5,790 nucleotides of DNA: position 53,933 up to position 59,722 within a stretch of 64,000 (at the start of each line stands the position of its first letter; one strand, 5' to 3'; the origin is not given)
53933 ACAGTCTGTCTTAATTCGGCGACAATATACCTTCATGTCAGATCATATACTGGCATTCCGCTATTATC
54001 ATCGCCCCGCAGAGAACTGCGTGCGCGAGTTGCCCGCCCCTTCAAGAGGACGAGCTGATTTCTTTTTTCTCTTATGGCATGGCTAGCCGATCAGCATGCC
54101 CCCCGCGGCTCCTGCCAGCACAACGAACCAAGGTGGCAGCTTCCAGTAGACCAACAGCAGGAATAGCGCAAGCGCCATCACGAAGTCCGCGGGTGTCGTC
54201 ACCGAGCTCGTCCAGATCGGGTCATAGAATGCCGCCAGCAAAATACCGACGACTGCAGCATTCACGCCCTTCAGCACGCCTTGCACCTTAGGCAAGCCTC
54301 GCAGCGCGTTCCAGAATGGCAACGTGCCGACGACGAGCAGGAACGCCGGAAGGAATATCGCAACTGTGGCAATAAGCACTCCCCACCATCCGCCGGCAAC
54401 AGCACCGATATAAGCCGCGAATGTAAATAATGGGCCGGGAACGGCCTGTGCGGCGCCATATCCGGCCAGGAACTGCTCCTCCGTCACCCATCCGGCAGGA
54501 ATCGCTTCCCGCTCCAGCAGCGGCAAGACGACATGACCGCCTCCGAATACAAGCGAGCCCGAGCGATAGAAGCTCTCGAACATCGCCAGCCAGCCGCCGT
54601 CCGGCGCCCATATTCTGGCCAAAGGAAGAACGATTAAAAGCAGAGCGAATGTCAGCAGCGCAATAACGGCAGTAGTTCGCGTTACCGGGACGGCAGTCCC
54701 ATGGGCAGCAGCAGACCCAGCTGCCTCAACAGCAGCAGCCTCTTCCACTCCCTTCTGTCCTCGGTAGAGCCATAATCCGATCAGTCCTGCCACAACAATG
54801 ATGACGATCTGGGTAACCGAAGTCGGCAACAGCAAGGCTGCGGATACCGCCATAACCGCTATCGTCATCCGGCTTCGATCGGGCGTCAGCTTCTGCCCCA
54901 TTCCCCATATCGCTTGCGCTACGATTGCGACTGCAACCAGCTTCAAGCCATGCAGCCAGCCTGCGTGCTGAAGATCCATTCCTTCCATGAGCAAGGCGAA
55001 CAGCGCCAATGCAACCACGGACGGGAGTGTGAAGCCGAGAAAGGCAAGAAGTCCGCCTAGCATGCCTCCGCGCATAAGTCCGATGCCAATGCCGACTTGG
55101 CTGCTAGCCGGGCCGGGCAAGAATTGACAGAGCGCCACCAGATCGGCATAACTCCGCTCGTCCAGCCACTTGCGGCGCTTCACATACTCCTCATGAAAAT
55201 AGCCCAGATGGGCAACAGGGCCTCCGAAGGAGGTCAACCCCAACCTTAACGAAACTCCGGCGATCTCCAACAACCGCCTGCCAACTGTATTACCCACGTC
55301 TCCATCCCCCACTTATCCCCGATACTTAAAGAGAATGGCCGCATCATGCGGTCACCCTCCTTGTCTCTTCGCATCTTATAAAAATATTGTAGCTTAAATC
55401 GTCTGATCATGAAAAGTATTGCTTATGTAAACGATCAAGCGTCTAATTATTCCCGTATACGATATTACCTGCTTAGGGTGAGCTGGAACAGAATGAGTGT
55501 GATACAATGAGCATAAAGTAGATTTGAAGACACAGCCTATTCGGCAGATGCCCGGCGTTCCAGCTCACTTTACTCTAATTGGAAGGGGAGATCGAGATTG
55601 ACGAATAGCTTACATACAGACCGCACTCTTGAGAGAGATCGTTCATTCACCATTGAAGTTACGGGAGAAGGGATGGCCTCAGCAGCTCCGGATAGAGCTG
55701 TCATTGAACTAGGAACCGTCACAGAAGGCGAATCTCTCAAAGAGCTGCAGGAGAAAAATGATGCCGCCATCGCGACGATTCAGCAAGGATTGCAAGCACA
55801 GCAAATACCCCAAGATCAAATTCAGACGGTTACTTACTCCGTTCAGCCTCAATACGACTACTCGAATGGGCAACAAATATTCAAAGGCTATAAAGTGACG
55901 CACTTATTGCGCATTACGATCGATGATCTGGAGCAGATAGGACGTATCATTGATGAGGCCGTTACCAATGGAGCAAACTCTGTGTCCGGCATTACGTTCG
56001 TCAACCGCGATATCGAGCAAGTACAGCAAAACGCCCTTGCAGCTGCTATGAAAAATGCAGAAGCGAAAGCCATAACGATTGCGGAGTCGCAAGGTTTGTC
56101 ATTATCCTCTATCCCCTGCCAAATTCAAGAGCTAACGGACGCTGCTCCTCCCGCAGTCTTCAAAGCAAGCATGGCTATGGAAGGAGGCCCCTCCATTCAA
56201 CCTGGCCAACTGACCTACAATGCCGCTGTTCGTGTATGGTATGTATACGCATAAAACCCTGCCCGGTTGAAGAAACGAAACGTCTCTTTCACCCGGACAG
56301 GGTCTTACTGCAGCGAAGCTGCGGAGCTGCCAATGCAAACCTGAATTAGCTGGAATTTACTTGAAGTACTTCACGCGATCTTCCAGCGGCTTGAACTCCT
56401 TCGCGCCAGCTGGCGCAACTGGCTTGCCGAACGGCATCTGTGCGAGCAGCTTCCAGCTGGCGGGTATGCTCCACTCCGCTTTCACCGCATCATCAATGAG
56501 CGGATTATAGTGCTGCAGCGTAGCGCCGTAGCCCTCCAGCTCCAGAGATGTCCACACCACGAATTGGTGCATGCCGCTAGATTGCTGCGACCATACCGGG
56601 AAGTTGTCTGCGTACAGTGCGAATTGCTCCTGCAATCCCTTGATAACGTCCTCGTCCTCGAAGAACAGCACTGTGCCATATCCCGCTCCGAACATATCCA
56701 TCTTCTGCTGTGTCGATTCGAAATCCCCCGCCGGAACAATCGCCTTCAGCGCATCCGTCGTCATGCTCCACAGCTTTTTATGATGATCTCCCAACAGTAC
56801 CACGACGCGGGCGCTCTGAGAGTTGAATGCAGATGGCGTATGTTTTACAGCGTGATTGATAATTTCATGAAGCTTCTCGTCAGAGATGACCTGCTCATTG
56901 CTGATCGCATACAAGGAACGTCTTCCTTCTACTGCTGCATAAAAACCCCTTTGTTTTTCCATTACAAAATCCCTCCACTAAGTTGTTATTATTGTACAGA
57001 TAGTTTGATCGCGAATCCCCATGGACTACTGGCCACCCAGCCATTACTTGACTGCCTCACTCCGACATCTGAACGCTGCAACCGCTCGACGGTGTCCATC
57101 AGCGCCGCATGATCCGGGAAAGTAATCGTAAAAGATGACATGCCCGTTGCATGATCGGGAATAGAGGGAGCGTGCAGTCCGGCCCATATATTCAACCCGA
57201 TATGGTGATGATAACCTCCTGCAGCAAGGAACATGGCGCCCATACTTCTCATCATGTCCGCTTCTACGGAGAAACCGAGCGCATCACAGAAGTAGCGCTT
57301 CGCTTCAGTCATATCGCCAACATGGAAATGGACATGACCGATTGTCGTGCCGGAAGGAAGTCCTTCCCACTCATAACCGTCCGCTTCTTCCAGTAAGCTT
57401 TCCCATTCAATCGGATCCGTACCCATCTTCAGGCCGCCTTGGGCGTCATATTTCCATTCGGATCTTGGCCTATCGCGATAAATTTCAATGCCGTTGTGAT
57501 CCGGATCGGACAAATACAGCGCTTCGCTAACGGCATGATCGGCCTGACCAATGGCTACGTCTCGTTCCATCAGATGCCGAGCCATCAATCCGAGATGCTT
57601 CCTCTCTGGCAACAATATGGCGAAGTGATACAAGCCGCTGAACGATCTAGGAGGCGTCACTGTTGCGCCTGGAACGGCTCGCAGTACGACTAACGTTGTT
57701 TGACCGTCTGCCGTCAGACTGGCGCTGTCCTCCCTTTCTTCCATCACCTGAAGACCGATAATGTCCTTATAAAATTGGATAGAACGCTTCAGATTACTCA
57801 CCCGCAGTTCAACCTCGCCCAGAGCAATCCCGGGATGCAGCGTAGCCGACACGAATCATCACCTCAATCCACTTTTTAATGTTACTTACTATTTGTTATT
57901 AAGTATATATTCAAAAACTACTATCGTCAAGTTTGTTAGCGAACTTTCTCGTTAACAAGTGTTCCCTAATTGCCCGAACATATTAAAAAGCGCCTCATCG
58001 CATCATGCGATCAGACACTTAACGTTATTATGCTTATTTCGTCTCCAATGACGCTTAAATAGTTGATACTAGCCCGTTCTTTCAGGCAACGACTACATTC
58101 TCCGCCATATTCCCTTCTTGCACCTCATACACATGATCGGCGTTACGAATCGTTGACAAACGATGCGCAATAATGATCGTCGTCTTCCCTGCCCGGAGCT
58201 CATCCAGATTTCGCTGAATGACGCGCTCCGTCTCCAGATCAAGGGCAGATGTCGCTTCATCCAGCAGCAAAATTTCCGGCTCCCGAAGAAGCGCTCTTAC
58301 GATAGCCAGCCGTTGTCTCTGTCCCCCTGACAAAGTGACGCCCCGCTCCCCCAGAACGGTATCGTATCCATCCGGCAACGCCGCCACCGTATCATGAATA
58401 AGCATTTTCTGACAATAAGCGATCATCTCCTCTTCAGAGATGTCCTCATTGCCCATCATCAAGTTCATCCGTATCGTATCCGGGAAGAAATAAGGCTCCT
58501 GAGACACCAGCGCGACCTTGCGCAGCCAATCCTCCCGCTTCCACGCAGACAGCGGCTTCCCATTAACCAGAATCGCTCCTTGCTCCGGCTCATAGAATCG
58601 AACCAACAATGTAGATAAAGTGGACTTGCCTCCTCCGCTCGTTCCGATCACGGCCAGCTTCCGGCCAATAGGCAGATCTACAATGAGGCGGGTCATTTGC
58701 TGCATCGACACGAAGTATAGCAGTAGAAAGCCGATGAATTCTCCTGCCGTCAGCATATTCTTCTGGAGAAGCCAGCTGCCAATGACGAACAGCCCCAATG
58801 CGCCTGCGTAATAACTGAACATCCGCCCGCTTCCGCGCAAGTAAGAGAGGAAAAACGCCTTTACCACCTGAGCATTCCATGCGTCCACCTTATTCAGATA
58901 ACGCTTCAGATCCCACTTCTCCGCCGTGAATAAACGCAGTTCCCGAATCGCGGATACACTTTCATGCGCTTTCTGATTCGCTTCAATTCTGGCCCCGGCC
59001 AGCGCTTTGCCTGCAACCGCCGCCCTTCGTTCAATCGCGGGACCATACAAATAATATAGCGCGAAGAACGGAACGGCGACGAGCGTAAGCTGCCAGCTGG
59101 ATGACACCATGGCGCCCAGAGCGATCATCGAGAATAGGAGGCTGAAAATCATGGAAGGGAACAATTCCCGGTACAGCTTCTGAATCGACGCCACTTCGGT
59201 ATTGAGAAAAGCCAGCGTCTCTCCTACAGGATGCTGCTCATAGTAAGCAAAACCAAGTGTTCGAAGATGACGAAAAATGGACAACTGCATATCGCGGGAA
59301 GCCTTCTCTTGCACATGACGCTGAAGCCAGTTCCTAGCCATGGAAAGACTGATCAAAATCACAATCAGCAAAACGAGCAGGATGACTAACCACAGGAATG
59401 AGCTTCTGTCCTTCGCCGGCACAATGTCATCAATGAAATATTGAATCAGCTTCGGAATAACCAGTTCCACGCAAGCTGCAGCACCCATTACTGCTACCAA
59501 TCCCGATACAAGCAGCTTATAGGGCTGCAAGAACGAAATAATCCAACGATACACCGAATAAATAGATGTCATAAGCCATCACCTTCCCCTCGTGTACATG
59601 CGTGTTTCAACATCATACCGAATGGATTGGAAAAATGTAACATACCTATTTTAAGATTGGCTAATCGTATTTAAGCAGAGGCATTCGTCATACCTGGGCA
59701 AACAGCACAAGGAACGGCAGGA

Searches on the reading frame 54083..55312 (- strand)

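Call 22: search_protein_families(library=pfam, proteins=[window:54083-55312:-], max_evalue=0.001)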
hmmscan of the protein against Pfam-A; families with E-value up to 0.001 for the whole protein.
window:54083-55312:- (409 aa): 1 family
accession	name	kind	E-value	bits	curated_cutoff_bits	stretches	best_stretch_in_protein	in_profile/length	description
PF02417.20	Chromate_transp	-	5e-82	274.3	28.6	2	243-405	2-165/166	Chromate transporter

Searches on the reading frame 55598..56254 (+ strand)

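Call 22: search_protein_families(library=pfam, proteins=[window:55598-56254:+], max_evalue=0.001)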
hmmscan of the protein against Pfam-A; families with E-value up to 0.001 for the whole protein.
window:55598-56254:+ (218 aa): 1 family
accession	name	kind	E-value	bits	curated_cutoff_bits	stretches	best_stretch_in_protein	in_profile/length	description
PF04402.19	SIMPL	-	2.8e-47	162.1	25.2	1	19-213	1-203/205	Protein of unknown function (DUF541)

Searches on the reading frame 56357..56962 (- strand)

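Call 22: search_protein_families(library=pfam, proteins=[window:56357-56962:-], max_evalue=0.001)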
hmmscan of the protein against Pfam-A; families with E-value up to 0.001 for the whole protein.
window:56357-56962:- (201 aa): 1 family
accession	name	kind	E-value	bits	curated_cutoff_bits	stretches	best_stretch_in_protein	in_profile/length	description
PF00881.29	Nitroreductase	-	4.4e-17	63.2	23.5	1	12-180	2-167/167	Nitroreductase family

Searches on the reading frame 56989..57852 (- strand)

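Call 22: search_protein_families(library=pfam, proteins=[window:56989-57852:-], max_evalue=0.001)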
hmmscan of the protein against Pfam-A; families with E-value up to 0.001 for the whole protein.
window:56989-57852:- (287 aa): 2 families
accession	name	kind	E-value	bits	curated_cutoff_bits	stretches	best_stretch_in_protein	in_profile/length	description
PF00903.31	Glyoxalase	-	7.1e-19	68.8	20.6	2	11-124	2-121/121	Glyoxalase/Bleomycin resistance protein/Dioxygenase superfamily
PF22677.2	Ble-like_N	-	3.9e-05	23.8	24.5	0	173-204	4-35/41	Bleomycin resistance protein-like N-terminal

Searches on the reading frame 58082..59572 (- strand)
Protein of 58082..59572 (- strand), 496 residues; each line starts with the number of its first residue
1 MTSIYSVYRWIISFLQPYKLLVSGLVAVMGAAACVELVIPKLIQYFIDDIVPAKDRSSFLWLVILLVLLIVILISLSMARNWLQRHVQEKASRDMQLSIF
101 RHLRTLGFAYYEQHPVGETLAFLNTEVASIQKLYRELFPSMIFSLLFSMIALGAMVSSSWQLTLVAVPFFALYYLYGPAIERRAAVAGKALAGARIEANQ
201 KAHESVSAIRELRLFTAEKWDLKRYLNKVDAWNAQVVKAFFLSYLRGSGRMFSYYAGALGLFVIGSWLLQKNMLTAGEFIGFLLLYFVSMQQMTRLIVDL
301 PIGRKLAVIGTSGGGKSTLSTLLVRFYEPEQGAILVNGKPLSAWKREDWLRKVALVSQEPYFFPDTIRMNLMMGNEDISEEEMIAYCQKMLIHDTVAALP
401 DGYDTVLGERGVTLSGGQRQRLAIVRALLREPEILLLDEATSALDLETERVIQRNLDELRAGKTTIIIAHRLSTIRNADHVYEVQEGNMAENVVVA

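Call 3: search_protein_families(library=pfam, proteins=[window:58082-59572:-], max_evalue=0.01)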
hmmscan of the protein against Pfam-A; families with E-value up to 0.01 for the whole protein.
window:58082-59572:- (496 aa): 3 families
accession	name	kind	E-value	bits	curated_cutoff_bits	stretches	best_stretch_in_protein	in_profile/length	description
PF00664.28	ABC_membrane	-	3.5e-36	125.8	28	1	32-290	11-271/274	ABC transporter transmembrane region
PF00005.33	ABC_tran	-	2.7e-28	99.7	25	1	298-442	6-137/137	ABC transporter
PF02463.25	SMC_N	-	2.3e-06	27.7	40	1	319-486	135-213/220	RecF/RecN/SMC N terminal domain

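Call 4: search_protein_families(library=ncbifam, proteins=[window:58082-59572:-], max_evalue=0.01)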
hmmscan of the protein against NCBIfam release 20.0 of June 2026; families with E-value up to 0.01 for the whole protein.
window:58082-59572:- (496 aa): 188 families (the best 25 are shown)
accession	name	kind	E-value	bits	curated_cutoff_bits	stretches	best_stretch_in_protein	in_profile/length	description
TIGR02204.1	MsbA_rel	hypoth_equivalog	2.3e-86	290.7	780.4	2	299-491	362-554/576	ABC transporter, permease/ATP-binding protein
TIGR02203.1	MsbA_lipidA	equivalog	3.8e-85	286.5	602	2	298-491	354-548/572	lipid A export permease/ATP-binding protein MsbA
NF045513.1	HepA_fam_ABC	equivalog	1.1e-83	281.8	725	2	302-491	399-588/610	heterocyst formation ABC transporter subunit HepA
TIGR00958.1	3a01208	subfamily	1.4e-80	271.5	874.6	2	296-491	500-693/711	antigen peptide transporter 2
TIGR01846.1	type_I_sec_HlyB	subfamily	6.3e-75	252.8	725.55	2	294-492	474-672/694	type I secretion system permease/ATPase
NF010178.0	PRK13657.1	equivalog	3.1e-70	237.3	733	2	296-492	354-550/588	glucan ABC transporter ATP-binding protein/ permease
TIGR03796.1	NHLM_micro_ABC1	equivalog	3.7e-70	237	853.3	2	298-491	500-691/710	NHLP family bacteriocin export ABC transporter peptidase/permease/ATPase subunit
TIGR02857.1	CydD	equivalog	3e-67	227.8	435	2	293-483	338-528/529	thiol reductant ABC exporter subunit CydD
TIGR03797.1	NHLM_micro_ABC2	equivalog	9.7e-67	225.9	709.4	2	302-491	478-664/686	NHLP bacteriocin export ABC transporter permease/ATPase subunit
NF008381.0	PRK11176.1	equivalog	1.2e-66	225.3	867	2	293-492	359-559/582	lipid A ABC transporter ATP-binding protein/permease MsbA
NF052233.1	CphA_assoc_ABC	equivalog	3.5e-66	224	880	2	298-491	529-722/766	cyanophycin metabolism-associated ABC transporter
TIGR03375.1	type_I_sec_LssB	subfamily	2.2e-61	208.1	693.1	2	298-488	488-678/696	type I secretion system permease/ATPase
NF008055.0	PRK10789.1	equivalog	4.1e-60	203.8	845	2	293-491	352-550/590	SmdA family multidrug ABC transporter permease/ATP-binding protein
TIGR02868.1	CydC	equivalog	2.7e-58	197.9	329.05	2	294-472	352-530/530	thiol reductant ABC exporter subunit CydC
TIGR01192.1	chvA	subfamily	8.1e-56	189.8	585.4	2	295-491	353-549/585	glucan export ABC transporter ATP-binding protein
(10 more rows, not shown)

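Call 72: search_solved_structures(query=window:58082-59572:-, max_evalue=1e-30, show_alignments=1)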
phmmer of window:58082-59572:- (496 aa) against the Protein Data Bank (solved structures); distinct sequences matched with E-value up to 1e-30: 251 (the best 60 are shown).
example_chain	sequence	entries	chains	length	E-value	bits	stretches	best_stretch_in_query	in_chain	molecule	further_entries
4f4c_A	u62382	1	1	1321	1.3e-113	383.3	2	301-491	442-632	Multidrug resistance protein pgp-1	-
8zpx_B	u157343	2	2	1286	2.6e-109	369.1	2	295-491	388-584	ABC transporter B family member 1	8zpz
9juj_A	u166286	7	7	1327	3e-109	368.9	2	295-491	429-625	ABC transporter B family member 1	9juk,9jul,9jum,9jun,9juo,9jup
8zq4_B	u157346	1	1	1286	1.4e-108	366.7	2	295-491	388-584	ABC transporter B family member 1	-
7zk9_A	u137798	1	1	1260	2.5e-107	362.6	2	272-491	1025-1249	ATP-dependent translocase ABCB1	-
7zk8_A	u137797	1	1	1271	2.6e-107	362.5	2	272-491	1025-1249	ATP-dependent translocase ABCB1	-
7zka_A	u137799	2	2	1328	2.6e-107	362.5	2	272-491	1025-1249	ATP-dependent translocase ABCB1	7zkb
7zk4_A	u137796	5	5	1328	2.8e-107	362.4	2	272-491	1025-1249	ATP-dependent translocase ABCB1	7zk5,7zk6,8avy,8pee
9oe1_A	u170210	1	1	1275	4.6e-106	358.4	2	300-491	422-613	ATP-binding cassette, sub-family B (MDR/TAP), member 4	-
9ody_A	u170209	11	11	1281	4.8e-106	358.4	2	300-491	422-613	ATP-binding cassette, sub-family B (MDR/TAP), member 4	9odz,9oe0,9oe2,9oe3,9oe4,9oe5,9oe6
6ujw_A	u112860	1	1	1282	8.4e-106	357.5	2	272-491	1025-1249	ATP-dependent translocase ABCB1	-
6ujr_A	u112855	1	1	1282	1.8e-105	356.5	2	272-491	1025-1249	ATP-dependent translocase ABCB1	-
6ujp_A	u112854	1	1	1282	2.5e-105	356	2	272-491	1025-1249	ATP-dependent translocase ABCB1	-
4m1m_A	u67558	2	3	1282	2.6e-105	355.9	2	272-491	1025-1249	Multidrug resistance protein 1A | ATP-dependent translocase ABCB1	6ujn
3g5u_A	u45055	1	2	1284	2.6e-105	355.9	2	272-491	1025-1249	Multidrug resistance protein 1a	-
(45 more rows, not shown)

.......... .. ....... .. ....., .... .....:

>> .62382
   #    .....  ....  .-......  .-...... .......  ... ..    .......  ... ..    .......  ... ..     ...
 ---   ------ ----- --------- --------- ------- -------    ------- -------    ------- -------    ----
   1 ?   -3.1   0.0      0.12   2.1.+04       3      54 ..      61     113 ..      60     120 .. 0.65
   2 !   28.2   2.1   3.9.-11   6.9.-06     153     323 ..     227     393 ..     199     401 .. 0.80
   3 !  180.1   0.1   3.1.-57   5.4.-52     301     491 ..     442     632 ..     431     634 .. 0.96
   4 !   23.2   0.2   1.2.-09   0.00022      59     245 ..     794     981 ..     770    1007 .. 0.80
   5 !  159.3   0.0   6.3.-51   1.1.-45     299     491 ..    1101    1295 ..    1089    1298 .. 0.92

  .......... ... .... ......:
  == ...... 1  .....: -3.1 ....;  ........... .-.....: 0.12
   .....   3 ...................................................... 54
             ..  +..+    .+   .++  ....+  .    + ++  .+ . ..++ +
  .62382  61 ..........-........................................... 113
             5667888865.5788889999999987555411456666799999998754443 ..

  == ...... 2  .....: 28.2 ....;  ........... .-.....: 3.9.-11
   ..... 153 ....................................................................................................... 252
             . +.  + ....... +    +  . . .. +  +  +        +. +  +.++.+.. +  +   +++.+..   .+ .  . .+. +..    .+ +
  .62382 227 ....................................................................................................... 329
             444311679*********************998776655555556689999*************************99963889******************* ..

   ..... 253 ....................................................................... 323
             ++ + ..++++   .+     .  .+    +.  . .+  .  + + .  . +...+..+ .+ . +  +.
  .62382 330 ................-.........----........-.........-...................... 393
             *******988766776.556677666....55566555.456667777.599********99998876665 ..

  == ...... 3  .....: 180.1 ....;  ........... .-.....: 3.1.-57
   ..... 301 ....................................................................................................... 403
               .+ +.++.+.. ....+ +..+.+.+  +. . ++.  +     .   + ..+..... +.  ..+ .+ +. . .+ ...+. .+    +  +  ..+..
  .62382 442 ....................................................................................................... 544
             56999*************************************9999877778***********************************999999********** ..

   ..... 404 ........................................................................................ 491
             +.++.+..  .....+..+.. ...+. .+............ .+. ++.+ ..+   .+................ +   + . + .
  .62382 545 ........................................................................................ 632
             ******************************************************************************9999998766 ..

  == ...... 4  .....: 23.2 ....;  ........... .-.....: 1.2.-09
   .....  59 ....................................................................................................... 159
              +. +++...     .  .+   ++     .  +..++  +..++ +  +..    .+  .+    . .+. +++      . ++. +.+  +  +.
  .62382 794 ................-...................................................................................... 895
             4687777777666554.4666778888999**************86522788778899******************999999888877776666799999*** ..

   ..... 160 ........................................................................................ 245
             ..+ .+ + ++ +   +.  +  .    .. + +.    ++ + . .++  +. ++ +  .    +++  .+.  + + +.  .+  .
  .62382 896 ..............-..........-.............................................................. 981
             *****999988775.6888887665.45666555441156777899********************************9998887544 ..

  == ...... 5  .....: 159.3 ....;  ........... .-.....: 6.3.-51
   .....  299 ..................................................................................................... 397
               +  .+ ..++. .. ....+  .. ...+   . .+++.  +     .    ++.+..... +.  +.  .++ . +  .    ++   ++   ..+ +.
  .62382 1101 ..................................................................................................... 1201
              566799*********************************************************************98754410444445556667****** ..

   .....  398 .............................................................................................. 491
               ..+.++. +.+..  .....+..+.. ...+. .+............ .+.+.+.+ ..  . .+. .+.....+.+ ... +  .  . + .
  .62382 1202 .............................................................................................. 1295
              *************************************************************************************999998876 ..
